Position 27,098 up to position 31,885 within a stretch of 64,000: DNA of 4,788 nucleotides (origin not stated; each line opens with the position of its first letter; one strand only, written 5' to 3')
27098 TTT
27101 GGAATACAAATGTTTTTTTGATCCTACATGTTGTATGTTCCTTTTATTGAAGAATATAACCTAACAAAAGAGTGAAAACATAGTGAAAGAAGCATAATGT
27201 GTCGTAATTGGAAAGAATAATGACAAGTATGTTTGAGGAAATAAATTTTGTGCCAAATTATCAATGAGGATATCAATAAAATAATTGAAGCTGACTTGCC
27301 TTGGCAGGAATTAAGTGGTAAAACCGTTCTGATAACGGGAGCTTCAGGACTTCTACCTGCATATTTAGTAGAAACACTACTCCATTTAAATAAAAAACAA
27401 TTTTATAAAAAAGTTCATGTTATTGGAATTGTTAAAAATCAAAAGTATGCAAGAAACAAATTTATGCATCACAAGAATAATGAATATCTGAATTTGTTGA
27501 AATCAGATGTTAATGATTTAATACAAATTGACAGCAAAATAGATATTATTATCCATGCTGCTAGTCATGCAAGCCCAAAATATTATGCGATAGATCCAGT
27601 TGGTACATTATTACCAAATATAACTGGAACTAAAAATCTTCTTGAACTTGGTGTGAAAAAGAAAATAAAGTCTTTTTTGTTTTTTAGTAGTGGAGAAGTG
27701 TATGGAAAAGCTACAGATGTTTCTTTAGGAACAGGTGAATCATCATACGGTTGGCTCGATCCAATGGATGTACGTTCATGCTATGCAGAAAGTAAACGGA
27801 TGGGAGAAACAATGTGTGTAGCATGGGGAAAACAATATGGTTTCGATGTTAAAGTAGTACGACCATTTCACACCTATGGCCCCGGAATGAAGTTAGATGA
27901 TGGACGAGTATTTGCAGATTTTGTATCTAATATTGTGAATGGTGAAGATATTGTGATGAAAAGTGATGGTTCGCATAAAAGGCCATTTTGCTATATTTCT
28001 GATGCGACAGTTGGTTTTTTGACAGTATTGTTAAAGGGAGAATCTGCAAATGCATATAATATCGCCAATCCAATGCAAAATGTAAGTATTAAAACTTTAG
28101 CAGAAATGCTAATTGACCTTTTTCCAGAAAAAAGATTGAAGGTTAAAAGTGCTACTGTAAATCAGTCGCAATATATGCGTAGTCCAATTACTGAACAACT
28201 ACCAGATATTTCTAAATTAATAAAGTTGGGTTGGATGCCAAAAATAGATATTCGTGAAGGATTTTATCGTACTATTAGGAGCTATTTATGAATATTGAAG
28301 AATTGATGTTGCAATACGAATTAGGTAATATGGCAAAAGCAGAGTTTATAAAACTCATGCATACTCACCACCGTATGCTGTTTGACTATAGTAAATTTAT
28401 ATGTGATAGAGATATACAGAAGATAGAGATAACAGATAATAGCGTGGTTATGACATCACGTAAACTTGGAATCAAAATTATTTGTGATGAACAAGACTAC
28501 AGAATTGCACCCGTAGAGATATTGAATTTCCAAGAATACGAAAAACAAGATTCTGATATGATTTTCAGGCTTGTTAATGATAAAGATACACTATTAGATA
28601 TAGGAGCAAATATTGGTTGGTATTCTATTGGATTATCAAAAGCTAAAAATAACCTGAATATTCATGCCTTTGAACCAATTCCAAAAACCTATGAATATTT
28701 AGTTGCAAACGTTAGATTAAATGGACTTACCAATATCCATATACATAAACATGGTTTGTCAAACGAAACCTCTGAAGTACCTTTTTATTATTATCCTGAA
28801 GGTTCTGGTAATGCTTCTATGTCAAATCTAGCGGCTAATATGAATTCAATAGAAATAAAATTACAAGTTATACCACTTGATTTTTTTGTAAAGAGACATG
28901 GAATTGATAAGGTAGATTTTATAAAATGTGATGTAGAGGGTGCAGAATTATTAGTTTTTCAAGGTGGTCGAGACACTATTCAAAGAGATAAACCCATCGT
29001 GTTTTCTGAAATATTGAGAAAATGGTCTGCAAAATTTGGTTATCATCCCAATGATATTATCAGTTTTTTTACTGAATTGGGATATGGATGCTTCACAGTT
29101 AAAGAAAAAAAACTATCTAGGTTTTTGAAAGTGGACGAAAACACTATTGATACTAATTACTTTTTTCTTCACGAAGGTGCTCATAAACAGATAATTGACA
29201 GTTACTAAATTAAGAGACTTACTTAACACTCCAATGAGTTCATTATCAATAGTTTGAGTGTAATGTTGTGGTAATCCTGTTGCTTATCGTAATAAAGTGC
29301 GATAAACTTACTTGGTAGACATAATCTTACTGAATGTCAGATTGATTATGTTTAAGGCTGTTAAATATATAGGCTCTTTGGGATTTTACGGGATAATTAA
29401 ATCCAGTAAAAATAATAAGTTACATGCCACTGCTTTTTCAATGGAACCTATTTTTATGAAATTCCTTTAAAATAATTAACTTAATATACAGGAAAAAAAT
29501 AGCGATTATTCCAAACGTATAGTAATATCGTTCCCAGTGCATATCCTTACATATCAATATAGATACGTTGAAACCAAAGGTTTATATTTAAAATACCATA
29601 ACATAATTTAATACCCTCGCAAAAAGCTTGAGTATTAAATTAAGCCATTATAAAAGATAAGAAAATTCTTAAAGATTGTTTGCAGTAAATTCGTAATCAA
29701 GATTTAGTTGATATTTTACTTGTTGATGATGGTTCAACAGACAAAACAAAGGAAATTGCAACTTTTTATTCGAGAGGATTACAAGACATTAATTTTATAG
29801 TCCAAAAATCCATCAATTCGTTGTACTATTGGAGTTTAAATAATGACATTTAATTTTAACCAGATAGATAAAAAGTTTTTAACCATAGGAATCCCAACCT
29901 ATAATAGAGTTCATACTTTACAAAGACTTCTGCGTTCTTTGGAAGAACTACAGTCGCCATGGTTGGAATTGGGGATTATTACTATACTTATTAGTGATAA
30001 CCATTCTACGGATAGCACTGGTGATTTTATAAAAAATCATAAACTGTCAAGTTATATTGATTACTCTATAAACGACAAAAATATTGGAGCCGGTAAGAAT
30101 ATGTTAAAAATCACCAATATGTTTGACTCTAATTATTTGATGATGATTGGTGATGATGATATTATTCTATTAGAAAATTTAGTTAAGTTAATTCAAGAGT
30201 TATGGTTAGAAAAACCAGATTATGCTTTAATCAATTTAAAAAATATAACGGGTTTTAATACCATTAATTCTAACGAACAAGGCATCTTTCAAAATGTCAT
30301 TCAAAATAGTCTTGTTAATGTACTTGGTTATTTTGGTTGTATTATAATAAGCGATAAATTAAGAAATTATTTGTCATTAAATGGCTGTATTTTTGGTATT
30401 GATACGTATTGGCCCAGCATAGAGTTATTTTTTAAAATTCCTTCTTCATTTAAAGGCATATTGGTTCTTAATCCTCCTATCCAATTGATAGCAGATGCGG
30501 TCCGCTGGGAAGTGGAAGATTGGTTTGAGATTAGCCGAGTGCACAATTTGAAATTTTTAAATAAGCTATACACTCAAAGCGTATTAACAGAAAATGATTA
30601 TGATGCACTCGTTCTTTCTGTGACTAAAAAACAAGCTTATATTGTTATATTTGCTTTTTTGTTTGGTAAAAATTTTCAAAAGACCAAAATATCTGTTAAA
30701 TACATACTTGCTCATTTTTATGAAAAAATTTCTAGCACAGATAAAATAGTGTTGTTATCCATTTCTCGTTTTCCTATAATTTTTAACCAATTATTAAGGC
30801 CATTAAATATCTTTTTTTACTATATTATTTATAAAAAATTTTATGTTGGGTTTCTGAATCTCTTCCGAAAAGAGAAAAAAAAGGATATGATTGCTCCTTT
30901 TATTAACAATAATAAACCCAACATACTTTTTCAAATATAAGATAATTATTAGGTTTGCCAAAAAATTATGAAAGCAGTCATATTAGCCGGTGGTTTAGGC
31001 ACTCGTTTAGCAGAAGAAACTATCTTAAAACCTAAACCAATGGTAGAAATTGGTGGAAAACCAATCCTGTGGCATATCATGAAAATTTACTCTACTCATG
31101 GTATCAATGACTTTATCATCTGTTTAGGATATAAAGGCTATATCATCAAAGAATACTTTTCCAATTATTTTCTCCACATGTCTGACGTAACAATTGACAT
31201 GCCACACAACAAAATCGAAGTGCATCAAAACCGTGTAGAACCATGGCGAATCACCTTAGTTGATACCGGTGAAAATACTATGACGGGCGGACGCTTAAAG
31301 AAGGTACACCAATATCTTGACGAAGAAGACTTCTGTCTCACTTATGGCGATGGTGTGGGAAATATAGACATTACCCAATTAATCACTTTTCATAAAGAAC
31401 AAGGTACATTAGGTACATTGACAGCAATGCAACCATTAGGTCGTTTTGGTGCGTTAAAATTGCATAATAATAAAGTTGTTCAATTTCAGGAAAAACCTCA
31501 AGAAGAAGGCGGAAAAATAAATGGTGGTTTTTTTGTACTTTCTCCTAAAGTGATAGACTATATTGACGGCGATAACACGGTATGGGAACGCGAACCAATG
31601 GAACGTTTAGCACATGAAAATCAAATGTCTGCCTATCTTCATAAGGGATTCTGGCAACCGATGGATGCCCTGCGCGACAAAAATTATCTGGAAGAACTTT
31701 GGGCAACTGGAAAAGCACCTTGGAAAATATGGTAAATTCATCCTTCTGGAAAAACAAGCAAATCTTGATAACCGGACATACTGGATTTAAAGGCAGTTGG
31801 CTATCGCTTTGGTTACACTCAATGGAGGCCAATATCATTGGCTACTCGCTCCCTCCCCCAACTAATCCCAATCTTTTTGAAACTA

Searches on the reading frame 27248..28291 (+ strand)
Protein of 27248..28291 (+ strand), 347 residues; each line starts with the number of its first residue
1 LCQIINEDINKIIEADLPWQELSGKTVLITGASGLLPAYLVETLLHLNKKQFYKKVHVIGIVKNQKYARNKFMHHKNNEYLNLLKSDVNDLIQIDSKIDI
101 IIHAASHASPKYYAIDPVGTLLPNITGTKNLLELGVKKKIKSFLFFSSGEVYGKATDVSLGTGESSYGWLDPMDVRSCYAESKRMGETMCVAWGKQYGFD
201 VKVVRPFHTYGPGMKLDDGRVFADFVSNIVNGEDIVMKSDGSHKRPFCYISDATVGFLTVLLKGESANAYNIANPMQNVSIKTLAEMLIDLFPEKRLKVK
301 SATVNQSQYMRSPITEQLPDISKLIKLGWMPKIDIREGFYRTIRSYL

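Call 3: search_protein_families(library=pfam, proteins=[window:27248-28291:+])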
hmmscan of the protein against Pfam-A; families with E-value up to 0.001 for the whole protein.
window:27248-28291:+ (347 aa): 5 families
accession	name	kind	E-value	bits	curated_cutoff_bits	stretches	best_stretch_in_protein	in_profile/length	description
PF01370.27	Epimerase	-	1.2e-46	159.5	20.9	1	27-273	1-240/240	NAD dependent epimerase/dehydratase family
PF16363.11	GDP_Man_Dehyd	-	4.5e-29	102.4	27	1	28-339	1-329/332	GDP-mannose 4,6 dehydratase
PF01073.25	3Beta_HSD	-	6.8e-15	55.3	22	1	28-215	1-187/280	3-beta hydroxysteroid dehydrogenase/isomerase family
PF07993.18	NAD_binding_4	-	3.7e-12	46.4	20.1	1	90-206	81-204/258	Male sterility protein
PF02719.21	Polysacc_synt_2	-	1.5e-08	34.6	20.2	1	27-148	1-128/293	Polysaccharide biosynthesis protein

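Call 4: search_protein_families(library=ncbifam, proteins=[window:27248-28291:+])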
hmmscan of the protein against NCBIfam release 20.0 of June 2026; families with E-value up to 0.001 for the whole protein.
window:27248-28291:+ (347 aa): 24 families
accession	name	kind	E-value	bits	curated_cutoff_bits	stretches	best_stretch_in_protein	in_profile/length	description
NF008872.0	PRK11908.1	equivalog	3e-27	95.6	294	1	25-346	2-335/349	bifunctional UDP-4-keto-pentose/UDP-xylose synthase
TIGR01181.1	dTDP_gluc_dehyt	equivalog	5.7e-27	94.6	365.1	1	27-347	2-312/321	dTDP-glucose 4,6-dehydratase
TIGR04180.1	EDH_00030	hypoth_equivalog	2.4e-23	82.7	475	1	27-302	1-265/297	NAD-dependent 4,6-dehydratase LegB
NF005998.1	PRK08125.1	equivalog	1.2e-20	73.5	777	1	25-337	316-640/649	bifunctional UDP-4-amino-4-deoxy-L-arabinose formyltransferase/UDP-glucuronic acid oxidase ArnA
NF047922.1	GDPFucSynFcl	equivalog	2e-16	60.3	500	1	75-347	31-302/308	GDP-L-fucose synthase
NF011728.1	PRK15181.1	equivalog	5.3e-16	58.5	760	1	22-346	13-337/348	Vi polysaccharide biosynthesis UDP-N-acetylglucosaminuronic acid C-4 epimerase TviC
TIGR01746.1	Thioester-redct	subfamily_domain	2.6e-14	53.2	213.35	1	26-301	1-291/371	thioester reductase domain-containing protein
TIGR01179.1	galE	equivalog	4e-12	45.6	262.3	1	27-215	2-182/332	UDP-glucose 4-epimerase GalE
TIGR02622.1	CDP_4_6_dhtase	equivalog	2.2e-11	43.5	278.45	1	23-346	3-330/352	CDP-glucose 4,6-dehydratase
NF007582.0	PRK10217.1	equivalog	2.8e-11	43.1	698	1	25-347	2-332/355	dTDP-glucose 4,6-dehydratase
TIGR02197.1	heptose_epim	equivalog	8.9e-11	41.5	274.6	1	27-289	1-257/316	ADP-glyceromanno-heptose 6-epimerase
NF007490.0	PRK10084.1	subfamily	4.6e-10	39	649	1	27-347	3-335/361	dTDP-glucose 4,6-dehydratase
TIGR03589.1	PseB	equivalog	2.6e-07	29.9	407.75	1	22-147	2-124/324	UDP-N-acetylglucosamine 4,6-dehydratase (inverting)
NF043036.1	ErythonDh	equivalog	3.9e-07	29.6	325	1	27-205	3-175/321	D-erythronate dehydrogenase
NF042422.1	oxyalk_red_OleD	equivalog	2.5e-06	27.1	580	1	86-261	51-215/329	2-alkyl-3-oxoalkanoate reductase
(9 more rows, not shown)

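Call 57: search_solved_structures(query=window:27248-28288:+, max_evalue=0.00001)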
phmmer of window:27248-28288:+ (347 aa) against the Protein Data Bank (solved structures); distinct sequences matched with E-value up to 0.00001: 76 (the best 60 are shown).
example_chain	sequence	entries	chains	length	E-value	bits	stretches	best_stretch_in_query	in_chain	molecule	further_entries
2b69_A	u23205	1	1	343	2.2e-42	148.8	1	22-344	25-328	UDP-glucuronate decarboxylase 1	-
4gll_A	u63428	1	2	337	2.8e-42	148.5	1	23-344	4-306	UDP-glucuronic acid decarboxylase 1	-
4m55_A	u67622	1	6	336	1.7e-41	145.9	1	24-344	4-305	UDP-glucuronic acid decarboxylase 1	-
4lk3_A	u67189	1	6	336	2.4e-41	145.4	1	24-344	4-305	UDP-glucuronic acid decarboxylase 1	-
8v4g_A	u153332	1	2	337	2.6e-31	112.4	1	21-339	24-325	Putative nucleotide sugar dehydratase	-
8v4h_A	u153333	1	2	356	2.9e-31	112.2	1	21-339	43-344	Putative nucleotide sugar dehydratase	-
8vr2_A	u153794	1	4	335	4.3e-28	101.8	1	21-343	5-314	NAD-dependent epimerase/dehydratase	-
3ru9_A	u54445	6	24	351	5.3e-21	78.5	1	22-342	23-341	WbgU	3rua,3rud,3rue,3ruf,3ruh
3ru7_A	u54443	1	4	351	5.5e-21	78.4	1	22-342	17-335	WbgU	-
3lu1_A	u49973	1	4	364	6e-21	78.3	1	22-342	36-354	WbgU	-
3ruc_A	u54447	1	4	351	7.2e-21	78.1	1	22-342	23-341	WbgU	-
1sb8_A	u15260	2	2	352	1.1e-20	77.5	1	24-340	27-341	wbpP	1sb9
6bwl_A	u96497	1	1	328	4.1e-20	75.6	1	27-342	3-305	Pal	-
3slg_A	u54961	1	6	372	1.3e-19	73.9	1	95-340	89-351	PbgP3 protein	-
6x3b_A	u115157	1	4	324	1.5e-19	73.7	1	99-339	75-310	GDP-6-deoxy-D-mannose reductase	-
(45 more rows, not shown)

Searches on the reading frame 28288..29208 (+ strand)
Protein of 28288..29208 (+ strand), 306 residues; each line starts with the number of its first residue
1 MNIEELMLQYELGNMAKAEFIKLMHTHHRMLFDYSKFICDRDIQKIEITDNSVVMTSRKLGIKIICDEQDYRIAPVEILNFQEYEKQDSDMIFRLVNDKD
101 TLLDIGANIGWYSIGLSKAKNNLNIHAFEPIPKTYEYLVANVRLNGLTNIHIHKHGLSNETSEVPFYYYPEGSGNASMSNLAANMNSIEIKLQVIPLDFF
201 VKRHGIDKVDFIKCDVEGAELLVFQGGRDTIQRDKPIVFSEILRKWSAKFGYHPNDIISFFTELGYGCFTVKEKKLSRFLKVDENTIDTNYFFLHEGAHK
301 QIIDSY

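Call 3: search_protein_families(library=pfam, proteins=[window:28288-29208:+])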
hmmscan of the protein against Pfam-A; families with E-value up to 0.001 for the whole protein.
window:28288-29208:+ (306 aa): 2 families
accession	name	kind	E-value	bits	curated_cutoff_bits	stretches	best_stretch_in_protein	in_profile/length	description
PF05050.19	Methyltransf_21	-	7.8e-22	78.6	22.7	1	104-266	1-171/173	Methyltransferase FkbM domain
PF02475.24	TRM5-TYW2_MTfase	-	9.1e-09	35.9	28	1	81-150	19-88/164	TRM5/TYW2 methyltransferase domain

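Call 4: search_protein_families(library=ncbifam, proteins=[window:28288-29208:+])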
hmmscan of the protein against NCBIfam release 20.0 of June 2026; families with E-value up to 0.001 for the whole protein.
window:28288-29208:+ (306 aa): 3 families
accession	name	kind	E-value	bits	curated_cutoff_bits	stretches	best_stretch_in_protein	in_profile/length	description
TIGR01444.1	fkbM_fam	subfamily_domain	4.2e-33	114.8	37.7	1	101-242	1-142/143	FkbM family methyltransferase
NF047824.1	tRNAwyosineTaw2Meth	equivalog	3.7e-09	36.6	350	1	92-151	87-146/245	tRNA(Phe) (4-demethylwyosine(37)-C(7)) aminocarboxypropyltransferase Taw2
TIGR02469.1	CbiT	equivalog_domain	0.00015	22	78.3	1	97-157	18-78/124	precorrin-6Y C5,15-methyltransferase (decarboxylating) subunit CbiT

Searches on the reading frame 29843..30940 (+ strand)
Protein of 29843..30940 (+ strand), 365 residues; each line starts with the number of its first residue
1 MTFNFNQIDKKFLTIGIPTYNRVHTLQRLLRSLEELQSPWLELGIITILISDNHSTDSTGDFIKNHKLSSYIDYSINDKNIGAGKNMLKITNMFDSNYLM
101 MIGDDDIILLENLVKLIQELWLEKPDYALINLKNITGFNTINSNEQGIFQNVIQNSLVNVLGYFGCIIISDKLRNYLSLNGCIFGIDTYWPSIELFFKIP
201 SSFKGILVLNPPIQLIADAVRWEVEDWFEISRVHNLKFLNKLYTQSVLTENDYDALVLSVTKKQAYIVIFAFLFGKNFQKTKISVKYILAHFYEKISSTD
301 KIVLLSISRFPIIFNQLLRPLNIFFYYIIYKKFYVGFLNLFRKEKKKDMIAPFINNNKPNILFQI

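Call 3: search_protein_families(library=pfam, proteins=[window:29843-30940:+])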
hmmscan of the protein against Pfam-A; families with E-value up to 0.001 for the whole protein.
window:29843-30940:+ (365 aa): 1 family
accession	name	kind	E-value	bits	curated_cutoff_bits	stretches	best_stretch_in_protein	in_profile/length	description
PF00535.33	Glycos_transf_2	-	1.6e-12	48.1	23.3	1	14-147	1-130/168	Glycosyl transferase family 2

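Call 4: search_protein_families(library=ncbifam, proteins=[window:29843-30940:+])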
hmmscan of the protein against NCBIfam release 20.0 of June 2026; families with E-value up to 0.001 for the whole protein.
window:29843-30940:+ (365 aa): 4 families
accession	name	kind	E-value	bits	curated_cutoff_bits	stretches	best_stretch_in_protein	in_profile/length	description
TIGR04440.1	glyco_TIGR04440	domain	3.7e-11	43.2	70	1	13-128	2-113/215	TIGR00180 family glycosyltransferase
NF041875.1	EPS_EpsD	equivalog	6.1e-06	25.9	370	1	15-115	3-98/325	exopolysaccharide biosynthesis glycosyltransferase EpsD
NF038302.1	EPS_HpsE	equivalog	3.7e-05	22.8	300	1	13-74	3-66/307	hormogonium polysaccharide biosynthesis glycosyltransferase HpsE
TIGR04182.1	glyco_TIGR04182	equivalog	4.9e-05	22.8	325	1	14-127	3-104/293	S-layer glycoprotein N-glycosyltransferase AglJ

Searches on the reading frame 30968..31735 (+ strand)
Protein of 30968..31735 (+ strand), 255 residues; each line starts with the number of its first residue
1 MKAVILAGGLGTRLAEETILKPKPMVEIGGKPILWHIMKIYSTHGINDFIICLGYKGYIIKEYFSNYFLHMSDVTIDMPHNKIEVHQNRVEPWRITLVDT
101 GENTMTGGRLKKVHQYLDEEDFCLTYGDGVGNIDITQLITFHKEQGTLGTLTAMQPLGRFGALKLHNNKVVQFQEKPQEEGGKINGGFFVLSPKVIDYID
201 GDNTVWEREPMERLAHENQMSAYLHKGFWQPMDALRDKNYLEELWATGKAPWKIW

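Call 3: search_protein_families(library=pfam, proteins=[window:30968-31735:+])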
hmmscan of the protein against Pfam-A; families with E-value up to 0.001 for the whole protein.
window:30968-31735:+ (255 aa): 2 families
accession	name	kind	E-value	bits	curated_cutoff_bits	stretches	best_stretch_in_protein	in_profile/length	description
PF00483.29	NTP_transferase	-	1.8e-19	70.7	21.2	1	2-209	1-199/245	Nucleotidyl transferase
PF12804.13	NTP_transf_3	-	2.1e-07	31.7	27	1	3-56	1-49/160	MobA-like NTP transferase domain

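Call 4: search_protein_families(library=ncbifam, proteins=[window:30968-31735:+])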
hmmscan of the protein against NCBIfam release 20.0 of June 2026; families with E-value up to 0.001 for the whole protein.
window:30968-31735:+ (255 aa): 29 families (the best 25 are shown)
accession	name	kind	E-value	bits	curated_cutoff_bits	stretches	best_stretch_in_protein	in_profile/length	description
TIGR02623.1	G1P_cyt_trans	equivalog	1.1e-139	464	300.25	1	1-255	1-255/255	glucose-1-phosphate cytidylyltransferase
NF049965.1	GlMnHpPGnyltfHddC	equivalog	3.3e-25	89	300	2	1-72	1-72/221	D-glycero-D-manno-heptose 1-phosphate guanosyltransferase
TIGR03992.1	Arch_glmU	subfamily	1.1e-24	87.1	292.1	2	1-68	1-68/393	bifunctional sugar-1-phosphate nucleotidylyltransferase/acetyltransferase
NF052502.1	man1P_GTase_Rv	exception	7.8e-23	80.9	440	2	2-66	2-66/352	mannose-1-phosphate guanylyltransferase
NF041313.1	UDPGP_AglF_Halo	equivalog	3.8e-19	69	400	1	1-197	1-180/234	UTP--glucose-1-phosphate uridylyltransferase AglF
NF041173.1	Sug_nt_acttase_Thmprot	equivalog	2.1e-16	59.9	600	1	1-203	1-180/405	bifunctional sugar-1-phosphate nucleotidylyltransferase/acetyltransferase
TIGR01208.1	rmlA_long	equivalog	5.3e-14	51.9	320.25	1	2-200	1-183/353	glucose-1-phosphate thymidylyltransferase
NF045761.1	NAMPUrTaseMurU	equivalog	3.5e-13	49.9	250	1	1-64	1-64/226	N-acetylmuramate alpha-1-phosphate uridylyltransferase MurU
NF041135.1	IPPtranDIPPsyn_Thcocales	equivalog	5.9e-12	45.3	580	1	1-56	1-52/419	bifunctional L-myo-inositol-1-phosphate cytidylyltransferase/CDP-L-myo-inositol myo-inositolphosphotransferase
TIGR02091.1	glgC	equivalog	3.1e-10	39.7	424.9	1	2-180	2-179/364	glucose-1-phosphate adenylyltransferase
NF003670.0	PRK05293.1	equivalog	5.7e-10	38.7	470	1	3-230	7-243/382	glucose-1-phosphate adenylyltransferase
TIGR01099.1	galU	equivalog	1e-08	35.1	326.8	1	1-197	2-212/261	UTP--glucose-1-phosphate uridylyltransferase GalU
TIGR01173.1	glmU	equivalog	1.2e-08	34.3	366.85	1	1-70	1-67/452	bifunctional UDP-N-acetylglucosamine diphosphorylase/glucosamine-1-phosphate N-acetyltransferase GlmU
NF001947.0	PRK00725.1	subfamily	2e-08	33.4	470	1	3-180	19-196/426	glucose-1-phosphate adenylyltransferase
NF002772.0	PRK02862.1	equivalog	1.1e-06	27.6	537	0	3-34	6-37/429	glucose-1-phosphate adenylyltransferase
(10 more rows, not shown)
